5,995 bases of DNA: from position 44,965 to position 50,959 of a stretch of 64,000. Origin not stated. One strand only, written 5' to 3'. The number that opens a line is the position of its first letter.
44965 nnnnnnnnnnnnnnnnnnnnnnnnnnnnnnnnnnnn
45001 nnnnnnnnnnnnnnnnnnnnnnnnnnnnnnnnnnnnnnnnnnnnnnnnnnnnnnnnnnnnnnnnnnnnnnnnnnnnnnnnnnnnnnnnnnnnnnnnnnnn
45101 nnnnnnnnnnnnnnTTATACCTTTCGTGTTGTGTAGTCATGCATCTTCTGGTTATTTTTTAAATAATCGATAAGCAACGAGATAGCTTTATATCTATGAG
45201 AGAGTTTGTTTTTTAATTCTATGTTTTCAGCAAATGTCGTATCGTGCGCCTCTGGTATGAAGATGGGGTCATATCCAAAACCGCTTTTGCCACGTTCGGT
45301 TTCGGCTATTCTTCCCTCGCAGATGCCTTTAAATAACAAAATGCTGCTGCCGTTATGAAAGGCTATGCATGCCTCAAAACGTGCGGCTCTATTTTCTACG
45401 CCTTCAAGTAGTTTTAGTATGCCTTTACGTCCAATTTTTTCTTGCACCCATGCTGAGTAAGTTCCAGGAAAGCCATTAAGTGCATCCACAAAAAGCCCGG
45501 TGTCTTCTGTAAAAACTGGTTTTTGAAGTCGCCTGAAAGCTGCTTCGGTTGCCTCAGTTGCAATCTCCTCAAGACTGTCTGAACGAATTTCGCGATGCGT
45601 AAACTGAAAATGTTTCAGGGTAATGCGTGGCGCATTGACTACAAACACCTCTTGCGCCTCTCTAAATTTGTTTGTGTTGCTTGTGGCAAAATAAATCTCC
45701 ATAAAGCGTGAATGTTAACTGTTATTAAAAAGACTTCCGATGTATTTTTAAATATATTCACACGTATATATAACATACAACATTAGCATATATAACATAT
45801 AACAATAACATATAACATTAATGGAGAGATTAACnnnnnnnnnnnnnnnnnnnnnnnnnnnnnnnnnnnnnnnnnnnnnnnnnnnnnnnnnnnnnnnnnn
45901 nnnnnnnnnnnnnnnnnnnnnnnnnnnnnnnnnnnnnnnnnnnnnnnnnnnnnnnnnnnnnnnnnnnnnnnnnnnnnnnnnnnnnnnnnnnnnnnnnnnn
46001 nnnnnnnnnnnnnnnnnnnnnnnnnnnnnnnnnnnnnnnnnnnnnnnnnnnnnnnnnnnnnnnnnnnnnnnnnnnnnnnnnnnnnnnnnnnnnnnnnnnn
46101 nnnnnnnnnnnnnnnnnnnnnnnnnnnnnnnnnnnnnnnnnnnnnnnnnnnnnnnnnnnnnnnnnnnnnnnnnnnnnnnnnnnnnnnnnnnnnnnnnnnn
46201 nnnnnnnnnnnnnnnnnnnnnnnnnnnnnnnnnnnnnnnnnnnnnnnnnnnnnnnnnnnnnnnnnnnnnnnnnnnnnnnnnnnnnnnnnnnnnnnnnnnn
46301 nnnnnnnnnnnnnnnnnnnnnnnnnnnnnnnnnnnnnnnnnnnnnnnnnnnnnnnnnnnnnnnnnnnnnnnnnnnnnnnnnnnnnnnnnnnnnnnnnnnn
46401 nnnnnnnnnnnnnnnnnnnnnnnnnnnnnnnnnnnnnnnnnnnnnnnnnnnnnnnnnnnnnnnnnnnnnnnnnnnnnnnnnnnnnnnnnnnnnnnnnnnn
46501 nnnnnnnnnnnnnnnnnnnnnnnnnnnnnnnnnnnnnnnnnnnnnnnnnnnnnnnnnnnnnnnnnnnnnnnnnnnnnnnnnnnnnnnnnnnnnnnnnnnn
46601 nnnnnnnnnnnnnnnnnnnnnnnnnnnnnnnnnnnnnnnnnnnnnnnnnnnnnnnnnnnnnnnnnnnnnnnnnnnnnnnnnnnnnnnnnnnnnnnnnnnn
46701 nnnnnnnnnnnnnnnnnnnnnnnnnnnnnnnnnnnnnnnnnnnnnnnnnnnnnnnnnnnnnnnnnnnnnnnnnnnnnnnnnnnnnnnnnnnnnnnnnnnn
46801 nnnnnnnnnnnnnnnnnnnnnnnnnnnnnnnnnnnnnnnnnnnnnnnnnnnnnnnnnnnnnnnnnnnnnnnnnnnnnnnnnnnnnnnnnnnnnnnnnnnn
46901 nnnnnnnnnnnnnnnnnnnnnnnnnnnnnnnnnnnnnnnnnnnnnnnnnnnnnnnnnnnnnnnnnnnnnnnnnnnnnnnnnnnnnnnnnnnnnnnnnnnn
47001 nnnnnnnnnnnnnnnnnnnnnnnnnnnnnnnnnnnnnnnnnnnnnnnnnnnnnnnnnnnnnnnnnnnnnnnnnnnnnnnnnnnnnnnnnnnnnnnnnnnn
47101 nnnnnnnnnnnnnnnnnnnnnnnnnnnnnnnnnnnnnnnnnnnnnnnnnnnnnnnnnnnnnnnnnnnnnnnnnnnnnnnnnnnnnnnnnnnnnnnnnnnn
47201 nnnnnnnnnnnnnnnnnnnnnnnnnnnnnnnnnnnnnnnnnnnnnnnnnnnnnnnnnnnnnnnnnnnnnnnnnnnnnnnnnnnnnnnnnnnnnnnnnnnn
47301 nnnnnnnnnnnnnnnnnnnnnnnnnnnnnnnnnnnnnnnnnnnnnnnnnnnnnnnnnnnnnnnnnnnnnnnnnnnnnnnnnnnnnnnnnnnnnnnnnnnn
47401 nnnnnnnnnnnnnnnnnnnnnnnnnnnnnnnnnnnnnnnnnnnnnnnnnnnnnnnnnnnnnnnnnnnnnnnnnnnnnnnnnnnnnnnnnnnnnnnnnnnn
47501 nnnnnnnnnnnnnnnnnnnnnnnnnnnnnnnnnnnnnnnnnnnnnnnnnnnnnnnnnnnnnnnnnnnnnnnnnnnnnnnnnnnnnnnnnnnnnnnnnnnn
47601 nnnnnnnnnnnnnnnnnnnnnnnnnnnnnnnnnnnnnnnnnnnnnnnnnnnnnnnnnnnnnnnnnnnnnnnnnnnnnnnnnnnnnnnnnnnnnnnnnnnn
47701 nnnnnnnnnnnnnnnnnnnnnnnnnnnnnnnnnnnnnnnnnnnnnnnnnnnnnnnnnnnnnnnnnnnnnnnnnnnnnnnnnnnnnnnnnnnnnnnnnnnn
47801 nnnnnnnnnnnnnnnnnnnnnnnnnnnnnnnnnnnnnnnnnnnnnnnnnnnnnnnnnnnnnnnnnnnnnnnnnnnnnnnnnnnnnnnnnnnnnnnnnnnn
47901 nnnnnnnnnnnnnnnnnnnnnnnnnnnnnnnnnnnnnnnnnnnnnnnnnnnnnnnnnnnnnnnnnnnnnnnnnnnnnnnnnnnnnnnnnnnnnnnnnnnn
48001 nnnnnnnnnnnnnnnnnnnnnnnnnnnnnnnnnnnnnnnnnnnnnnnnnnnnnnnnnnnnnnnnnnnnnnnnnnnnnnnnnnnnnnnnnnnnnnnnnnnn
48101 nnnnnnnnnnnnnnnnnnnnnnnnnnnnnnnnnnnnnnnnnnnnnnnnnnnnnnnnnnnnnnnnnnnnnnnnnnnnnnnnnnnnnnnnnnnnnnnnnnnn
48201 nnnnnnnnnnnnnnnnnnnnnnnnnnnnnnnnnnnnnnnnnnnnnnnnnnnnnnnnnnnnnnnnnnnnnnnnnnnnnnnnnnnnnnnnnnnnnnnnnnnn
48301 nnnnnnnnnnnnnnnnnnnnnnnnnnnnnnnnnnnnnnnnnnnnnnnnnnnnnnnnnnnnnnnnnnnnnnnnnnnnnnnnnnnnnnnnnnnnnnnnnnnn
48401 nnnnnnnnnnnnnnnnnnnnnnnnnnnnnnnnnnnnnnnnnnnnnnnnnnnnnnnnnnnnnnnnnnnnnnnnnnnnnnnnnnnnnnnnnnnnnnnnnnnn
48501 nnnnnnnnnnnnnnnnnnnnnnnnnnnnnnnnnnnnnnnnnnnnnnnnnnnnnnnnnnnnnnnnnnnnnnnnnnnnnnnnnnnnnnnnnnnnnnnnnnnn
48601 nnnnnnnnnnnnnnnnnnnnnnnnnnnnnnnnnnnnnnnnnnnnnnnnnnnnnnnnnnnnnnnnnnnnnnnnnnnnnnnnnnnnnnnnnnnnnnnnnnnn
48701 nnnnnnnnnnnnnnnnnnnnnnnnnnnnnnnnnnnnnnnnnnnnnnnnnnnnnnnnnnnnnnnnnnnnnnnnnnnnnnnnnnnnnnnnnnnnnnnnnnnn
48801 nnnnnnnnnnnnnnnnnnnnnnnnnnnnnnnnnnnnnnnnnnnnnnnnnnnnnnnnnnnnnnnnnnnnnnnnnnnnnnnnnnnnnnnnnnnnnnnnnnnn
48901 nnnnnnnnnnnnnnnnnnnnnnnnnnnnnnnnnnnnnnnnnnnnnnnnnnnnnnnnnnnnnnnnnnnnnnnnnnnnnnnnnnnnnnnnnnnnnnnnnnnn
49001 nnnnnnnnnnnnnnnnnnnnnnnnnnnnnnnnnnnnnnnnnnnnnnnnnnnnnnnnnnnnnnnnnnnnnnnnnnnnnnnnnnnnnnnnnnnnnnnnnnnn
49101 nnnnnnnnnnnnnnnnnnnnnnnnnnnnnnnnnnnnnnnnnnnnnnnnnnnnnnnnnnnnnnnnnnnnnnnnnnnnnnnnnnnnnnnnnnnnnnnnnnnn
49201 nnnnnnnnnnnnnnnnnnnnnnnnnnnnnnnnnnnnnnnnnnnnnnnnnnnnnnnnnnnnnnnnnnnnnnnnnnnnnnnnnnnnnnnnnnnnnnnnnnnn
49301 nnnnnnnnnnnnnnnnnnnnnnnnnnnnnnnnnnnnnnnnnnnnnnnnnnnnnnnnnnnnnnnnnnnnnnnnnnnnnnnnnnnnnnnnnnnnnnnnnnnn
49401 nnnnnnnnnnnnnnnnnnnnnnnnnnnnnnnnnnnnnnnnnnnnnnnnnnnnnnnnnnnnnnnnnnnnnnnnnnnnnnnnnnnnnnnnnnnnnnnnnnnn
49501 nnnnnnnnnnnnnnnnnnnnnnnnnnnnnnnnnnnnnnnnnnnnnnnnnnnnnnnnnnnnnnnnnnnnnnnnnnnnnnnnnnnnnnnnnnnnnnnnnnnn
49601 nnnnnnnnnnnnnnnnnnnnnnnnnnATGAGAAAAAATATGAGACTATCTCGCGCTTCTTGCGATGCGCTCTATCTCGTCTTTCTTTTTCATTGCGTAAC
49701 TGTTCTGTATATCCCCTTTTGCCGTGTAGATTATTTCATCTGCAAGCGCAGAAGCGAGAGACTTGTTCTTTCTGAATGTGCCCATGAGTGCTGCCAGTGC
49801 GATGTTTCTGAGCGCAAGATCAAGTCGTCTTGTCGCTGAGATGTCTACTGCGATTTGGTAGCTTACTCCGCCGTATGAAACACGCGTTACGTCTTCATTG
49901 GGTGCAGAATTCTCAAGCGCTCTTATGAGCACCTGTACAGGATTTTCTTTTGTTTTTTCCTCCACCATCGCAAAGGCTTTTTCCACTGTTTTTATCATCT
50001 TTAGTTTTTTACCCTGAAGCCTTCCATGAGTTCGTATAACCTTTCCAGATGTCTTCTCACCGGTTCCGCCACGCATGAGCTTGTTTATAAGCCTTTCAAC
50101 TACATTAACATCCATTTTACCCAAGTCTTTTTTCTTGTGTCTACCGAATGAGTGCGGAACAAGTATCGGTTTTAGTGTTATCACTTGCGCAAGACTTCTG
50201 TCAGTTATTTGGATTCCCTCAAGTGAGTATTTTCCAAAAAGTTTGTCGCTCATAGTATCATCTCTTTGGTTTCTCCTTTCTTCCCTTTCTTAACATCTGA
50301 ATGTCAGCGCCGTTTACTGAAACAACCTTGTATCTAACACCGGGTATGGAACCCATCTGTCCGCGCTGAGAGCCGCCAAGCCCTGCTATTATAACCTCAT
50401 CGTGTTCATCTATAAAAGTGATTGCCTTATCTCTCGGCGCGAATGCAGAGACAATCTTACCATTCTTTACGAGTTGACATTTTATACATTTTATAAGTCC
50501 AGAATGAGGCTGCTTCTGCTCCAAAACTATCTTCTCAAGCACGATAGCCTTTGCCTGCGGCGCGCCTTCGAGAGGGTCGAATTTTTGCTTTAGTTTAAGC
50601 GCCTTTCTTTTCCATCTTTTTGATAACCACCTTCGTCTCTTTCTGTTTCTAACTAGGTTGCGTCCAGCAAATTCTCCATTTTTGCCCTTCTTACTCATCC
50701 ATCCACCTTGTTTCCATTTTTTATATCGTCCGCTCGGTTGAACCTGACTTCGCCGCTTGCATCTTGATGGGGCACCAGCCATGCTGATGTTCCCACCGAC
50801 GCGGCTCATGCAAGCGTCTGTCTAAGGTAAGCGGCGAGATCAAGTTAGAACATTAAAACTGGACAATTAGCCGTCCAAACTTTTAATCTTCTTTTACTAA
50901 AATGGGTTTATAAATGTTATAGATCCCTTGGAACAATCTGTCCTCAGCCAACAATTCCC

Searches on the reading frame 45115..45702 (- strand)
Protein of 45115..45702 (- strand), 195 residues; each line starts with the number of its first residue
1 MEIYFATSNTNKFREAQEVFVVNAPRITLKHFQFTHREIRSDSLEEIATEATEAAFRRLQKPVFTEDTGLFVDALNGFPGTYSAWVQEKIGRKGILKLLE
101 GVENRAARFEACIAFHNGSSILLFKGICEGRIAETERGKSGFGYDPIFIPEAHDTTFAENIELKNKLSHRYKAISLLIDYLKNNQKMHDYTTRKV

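Call 46: search_protein_families(library=pfam, proteins=[window:45115-45702:-], max_evalue=0.0001)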
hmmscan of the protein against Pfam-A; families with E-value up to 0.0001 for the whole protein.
window:45115-45702:- (195 aa): 1 family
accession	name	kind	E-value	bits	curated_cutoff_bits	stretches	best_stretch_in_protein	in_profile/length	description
PF01725.21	Ham1p_like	-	3.2e-50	171.1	22.5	1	3-179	1-185/186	Ham1 family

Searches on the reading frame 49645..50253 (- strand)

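Call 46: search_protein_families(library=pfam, proteins=[window:49645-50253:-], max_evalue=0.0001)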
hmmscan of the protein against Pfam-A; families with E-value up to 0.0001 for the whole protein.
window:49645-50253:- (202 aa): 1 family
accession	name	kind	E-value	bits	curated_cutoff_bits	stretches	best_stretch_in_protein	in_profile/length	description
PF00177.27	Ribosomal_S7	-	4e-39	134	24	1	26-202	6-148/148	Ribosomal protein S7p/S5e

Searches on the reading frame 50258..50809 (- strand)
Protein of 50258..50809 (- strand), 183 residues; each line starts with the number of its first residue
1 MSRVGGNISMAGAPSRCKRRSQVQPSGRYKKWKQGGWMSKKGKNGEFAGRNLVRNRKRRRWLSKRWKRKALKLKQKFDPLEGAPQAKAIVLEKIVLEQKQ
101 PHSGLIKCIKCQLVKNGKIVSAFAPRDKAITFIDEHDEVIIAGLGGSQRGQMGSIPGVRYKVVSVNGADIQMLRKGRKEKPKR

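Call 46: search_protein_families(library=pfam, proteins=[window:50258-50809:-], max_evalue=0.0001)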
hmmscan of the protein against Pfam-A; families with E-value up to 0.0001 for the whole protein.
window:50258-50809:- (183 aa): 1 family
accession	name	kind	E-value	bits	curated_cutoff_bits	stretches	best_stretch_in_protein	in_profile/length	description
PF00164.32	Ribosom_S12_S23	-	2.4e-35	121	22.3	1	74-183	2-110/110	Ribosomal protein S12/S23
